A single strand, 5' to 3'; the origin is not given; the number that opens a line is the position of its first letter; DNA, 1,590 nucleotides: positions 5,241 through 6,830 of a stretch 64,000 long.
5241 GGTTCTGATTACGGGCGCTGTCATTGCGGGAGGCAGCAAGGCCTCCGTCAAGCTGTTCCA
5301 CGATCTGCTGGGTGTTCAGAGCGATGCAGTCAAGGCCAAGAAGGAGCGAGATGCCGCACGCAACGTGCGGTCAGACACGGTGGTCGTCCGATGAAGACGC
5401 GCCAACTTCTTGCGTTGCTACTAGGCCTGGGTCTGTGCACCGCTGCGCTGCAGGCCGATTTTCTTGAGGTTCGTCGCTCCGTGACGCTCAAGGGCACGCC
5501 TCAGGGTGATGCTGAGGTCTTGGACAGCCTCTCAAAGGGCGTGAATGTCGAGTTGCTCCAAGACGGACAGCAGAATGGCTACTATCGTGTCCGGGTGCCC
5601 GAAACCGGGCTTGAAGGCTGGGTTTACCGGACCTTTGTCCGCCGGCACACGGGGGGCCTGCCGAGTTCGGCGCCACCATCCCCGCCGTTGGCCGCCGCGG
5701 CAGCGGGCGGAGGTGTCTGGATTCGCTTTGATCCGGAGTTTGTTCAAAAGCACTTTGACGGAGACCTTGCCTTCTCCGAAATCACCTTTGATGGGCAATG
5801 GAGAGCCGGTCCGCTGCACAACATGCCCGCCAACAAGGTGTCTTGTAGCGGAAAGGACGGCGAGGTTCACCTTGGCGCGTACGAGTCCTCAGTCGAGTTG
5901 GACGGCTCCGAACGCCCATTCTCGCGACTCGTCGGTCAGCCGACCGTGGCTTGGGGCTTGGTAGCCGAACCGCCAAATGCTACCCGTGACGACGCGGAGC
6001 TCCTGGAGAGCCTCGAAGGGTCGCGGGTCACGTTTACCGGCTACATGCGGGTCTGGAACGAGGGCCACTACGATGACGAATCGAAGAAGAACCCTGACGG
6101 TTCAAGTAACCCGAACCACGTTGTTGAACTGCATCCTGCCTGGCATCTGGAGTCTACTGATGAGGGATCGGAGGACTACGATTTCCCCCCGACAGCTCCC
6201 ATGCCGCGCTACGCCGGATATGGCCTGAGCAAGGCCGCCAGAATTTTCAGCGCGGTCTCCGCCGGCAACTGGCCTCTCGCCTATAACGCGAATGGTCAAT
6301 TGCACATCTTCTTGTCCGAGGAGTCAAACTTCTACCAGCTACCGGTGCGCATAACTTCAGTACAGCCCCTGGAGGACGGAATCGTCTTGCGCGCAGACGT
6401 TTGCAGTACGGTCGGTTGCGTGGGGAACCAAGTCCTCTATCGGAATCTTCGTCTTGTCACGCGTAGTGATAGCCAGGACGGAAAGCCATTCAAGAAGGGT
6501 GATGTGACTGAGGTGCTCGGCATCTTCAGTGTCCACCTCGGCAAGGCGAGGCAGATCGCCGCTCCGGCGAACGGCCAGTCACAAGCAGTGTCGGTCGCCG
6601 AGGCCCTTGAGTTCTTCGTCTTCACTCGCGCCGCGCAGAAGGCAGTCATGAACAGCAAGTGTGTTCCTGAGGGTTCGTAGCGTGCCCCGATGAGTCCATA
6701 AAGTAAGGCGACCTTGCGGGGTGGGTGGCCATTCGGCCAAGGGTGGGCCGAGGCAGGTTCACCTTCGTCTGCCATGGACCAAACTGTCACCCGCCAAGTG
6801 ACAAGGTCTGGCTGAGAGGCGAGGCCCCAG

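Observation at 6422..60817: ~0.45-0.69 kb direct repeats bracket a 53.7-kb segment, and the coding part diverged almost only at synonymous sites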

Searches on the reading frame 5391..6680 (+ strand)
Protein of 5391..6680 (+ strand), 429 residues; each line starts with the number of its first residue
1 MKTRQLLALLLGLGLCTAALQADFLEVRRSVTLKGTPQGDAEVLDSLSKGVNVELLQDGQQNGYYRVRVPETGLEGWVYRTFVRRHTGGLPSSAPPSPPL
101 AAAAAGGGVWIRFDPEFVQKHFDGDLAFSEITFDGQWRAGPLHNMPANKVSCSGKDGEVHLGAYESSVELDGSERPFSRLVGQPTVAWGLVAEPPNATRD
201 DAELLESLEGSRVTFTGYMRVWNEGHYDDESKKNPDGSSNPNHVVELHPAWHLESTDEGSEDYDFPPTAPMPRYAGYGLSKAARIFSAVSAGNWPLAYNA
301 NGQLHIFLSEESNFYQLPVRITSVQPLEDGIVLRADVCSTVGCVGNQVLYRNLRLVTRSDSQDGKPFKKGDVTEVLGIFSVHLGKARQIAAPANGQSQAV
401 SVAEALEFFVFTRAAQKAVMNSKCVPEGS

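Call 5: search_protein_families(library=pfam, proteins=[window:5391-6680:+], max_evalue=0.01)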
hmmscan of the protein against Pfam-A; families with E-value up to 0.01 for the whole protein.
window:5391-6680:+ (429 aa): 0 families

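Call 15: find_encoding_contigs(protein=window:5391-6680:+, flank=10000, max_places=10)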
Protein window:5391-6680:+ (429 aa): no gene with exactly this product is on record in the collection.

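Call 16: find_homologous_proteins(query=window:5391-6680:+, max_evalue=0.001)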
Query window:5391-6680:+ (429 aa): 50 proteins with E <= 0.001 among 8000 candidates.
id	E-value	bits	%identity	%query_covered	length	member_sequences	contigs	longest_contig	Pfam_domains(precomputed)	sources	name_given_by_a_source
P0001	2.0e-278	941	96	100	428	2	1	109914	-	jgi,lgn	-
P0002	1.6e-187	642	66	96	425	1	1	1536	-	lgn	-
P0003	1.2e-181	622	62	99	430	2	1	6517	-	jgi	-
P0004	2.2e-170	585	60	99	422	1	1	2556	-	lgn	-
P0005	7.6e-158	544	58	97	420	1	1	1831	-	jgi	jgi:hypothetical protein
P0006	1.5e-144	500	55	95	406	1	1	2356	-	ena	-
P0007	1.5e-130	454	61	74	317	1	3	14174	-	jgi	jgi:hypothetical protein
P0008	7.4e-92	327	46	78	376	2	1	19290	-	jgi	jgi:hypothetical protein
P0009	3.2e-86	308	45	75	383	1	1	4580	-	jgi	jgi:hypothetical protein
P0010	3.1e-85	305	45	76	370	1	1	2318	-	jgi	jgi:hypothetical protein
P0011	3.5e-85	305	44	78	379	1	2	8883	-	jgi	jgi:hypothetical protein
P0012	8.4e-79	284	45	75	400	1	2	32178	-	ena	-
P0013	9.6e-76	273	43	76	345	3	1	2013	-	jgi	-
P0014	2.2e-69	253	45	65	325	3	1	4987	-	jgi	jgi:hypothetical protein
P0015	2.0e-64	236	45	60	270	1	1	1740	-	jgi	jgi:hypothetical protein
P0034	3.7e-42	163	98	20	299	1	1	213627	-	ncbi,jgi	ncbi:MAG: hypothetical protein WC829_00775 [Hyphomicrobium sp.]|jgi:hypothetical protein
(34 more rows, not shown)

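Call 17: find_encoding_contigs(protein=P0001, flank=10000, max_places=6)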
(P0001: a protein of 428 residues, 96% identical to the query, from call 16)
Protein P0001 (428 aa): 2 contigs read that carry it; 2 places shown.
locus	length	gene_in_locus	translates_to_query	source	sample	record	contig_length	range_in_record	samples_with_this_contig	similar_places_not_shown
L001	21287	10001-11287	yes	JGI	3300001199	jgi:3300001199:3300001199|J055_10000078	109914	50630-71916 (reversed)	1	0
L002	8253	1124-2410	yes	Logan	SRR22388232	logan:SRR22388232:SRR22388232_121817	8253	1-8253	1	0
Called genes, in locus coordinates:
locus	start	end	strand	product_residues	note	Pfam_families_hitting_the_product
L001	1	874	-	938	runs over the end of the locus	PF03477:ATP-cone, PF00317:Ribonuc_red_lgN, PF02867:Ribonuc_red_lgC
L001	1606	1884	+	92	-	PF08681:TacA1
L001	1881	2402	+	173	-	PF00583:Acetyltransf_1, PF13673:Acetyltransf_10 (weak), PF13508:Acetyltransf_7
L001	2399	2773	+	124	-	PF11225:DUF3024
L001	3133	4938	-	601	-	PF01734:Patatin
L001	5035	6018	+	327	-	PF02899:Phage_int_SAM_1, PF13495:Phage_int_SAM_4, PF00589:Phage_integrase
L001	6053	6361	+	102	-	PF18916:Lycopene_cyc (weak)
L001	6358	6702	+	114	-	-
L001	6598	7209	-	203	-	-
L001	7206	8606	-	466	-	-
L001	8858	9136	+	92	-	-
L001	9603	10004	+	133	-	-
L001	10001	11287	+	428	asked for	-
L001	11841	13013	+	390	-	-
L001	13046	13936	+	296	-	-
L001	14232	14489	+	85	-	-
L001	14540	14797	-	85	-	-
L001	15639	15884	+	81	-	-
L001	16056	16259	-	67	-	-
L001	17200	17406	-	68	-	-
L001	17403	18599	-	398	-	-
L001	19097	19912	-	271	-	PF00899:ThiF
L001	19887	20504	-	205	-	-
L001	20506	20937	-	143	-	-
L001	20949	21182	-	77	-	-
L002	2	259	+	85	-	?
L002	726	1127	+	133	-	-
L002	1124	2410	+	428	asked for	-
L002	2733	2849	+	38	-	-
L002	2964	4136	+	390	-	-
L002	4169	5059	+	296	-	-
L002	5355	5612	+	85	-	-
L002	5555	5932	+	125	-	-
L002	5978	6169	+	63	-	-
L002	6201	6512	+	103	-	-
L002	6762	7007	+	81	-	-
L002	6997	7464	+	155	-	-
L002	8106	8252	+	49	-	?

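Call 18: find_encoding_contigs(protein=P0034, flank=10000, max_places=6)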
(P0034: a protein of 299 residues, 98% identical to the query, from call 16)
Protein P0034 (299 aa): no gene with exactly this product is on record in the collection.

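Call 64: search_protein_families(library=padloc, proteins=[window:5391-6680:+], max_evalue=0.01)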
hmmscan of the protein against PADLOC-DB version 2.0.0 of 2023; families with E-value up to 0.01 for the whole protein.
window:5391-6680:+ (429 aa): 0 families

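Call 68: find_encoding_contigs(protein=P0007, flank=10000, max_places=3)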
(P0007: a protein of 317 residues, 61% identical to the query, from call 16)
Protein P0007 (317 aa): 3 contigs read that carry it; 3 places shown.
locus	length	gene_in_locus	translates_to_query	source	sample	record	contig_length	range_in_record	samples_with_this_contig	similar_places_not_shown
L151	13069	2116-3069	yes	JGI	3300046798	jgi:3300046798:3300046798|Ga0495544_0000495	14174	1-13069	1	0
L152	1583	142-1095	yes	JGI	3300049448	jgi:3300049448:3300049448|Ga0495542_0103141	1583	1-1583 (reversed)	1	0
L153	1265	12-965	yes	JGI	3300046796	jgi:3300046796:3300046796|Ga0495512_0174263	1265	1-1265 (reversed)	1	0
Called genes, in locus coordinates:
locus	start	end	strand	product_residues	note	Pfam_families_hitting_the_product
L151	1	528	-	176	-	?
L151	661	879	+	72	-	-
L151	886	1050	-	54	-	-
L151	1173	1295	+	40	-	-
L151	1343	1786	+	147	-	-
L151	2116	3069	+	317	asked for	-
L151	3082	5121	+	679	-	PF05199:GMC_oxred_C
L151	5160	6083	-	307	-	-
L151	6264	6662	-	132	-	-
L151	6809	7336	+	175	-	-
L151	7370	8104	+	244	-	PF00005:ABC_tran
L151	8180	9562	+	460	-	PF12679:ABC2_membrane_2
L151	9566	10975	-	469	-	PF00072:Response_reg, PF00158:Sigma54_activat, PF01078:Mg_chelatase (faint), PF14532:Sigma54_activ_2, PF00004:AAA (faint), PF07728:AAA_5, PF25601:AAA_lid_14, PF02954:HTH_8 (weak)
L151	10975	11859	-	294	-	PF00512:HisKA, PF02518:HATPase_c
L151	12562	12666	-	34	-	-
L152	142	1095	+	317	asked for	-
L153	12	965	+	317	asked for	-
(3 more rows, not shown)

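Call 71: search_protein_families(library=ncbifam, proteins=[window:5391-6680:+], max_evalue=0.01)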
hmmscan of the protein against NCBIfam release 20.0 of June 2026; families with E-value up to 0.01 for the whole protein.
window:5391-6680:+ (429 aa): 1 family
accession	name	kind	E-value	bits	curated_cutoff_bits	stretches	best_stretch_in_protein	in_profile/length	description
TIGR04211.1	SH3_and_anchor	equivalog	1.2e-05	25.1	65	1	30-85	7-60/198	TIGR04211 family SH3 domain-containing protein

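Call 80: find_encoding_contigs(protein=P0003, flank=10000, max_places=3)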
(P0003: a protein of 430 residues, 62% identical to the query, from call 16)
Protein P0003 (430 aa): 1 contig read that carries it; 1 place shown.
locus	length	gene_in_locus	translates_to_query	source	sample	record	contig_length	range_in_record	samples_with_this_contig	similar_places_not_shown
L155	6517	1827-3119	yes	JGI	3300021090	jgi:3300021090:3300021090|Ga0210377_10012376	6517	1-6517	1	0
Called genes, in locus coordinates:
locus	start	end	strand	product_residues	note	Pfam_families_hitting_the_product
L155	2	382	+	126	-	?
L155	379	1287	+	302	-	PF08443:RimK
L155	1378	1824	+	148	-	-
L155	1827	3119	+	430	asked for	-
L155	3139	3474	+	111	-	PF00665:rve, PF13683:rve_3 (weak)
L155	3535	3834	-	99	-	PF18916:Lycopene_cyc (weak)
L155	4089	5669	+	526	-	PF00665:rve (weak), PF22483:Mu-transpos_C_2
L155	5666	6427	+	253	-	PF01695:IstB_IS21, PF00308:Bac_DnaA (weak)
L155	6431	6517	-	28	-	?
